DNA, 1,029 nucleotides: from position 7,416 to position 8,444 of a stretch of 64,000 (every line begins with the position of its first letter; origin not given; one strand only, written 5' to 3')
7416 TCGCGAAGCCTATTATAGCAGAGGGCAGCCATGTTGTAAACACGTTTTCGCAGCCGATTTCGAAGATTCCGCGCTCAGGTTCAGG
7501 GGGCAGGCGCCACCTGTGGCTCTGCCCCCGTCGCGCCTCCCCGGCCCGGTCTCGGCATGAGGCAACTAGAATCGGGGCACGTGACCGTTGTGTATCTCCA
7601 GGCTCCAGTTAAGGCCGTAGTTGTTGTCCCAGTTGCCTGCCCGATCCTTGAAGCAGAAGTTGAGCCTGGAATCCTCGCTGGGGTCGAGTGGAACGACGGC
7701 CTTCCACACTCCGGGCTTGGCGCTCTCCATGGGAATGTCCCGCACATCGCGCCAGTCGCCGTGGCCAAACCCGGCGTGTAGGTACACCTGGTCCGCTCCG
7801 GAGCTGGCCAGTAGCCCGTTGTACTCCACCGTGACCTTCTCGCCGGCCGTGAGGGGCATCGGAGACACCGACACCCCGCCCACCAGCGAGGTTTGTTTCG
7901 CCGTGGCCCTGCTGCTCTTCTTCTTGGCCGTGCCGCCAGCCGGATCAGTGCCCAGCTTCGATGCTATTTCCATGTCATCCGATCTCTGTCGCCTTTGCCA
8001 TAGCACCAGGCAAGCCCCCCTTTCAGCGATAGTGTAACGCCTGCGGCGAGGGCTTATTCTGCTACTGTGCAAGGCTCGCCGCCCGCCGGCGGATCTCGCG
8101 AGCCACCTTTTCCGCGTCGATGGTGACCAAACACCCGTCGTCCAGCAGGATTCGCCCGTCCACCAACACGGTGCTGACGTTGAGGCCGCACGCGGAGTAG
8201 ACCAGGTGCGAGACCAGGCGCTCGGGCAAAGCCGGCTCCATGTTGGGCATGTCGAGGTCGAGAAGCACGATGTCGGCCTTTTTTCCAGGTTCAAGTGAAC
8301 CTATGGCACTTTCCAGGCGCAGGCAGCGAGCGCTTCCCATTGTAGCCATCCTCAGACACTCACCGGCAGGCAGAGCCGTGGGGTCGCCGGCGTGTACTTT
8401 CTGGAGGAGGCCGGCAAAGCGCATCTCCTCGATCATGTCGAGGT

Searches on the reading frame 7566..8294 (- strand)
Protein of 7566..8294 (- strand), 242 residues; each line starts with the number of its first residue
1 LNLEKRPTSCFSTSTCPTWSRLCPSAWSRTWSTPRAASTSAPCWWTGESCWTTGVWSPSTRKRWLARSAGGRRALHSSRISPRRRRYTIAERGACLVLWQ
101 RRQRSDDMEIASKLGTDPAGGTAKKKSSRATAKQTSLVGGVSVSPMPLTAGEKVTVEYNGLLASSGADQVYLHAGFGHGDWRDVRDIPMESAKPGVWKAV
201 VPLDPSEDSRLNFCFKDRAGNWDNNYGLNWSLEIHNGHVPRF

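Call 50: search_protein_families(library=pfam, proteins=[window:7566-8294:-], max_evalue=0.00001)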
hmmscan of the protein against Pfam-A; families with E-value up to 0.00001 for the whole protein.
window:7566-8294:- (242 aa): 2 families
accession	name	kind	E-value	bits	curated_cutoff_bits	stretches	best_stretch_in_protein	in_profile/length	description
PF16760.10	CBM53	-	4.8e-10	40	27.6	1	154-213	1-57/57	Starch/carbohydrate-binding module (family 53)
PF03423.18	CBM_25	-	4.4e-07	30.6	27.3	1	150-233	2-82/106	Carbohydrate binding domain (family 25)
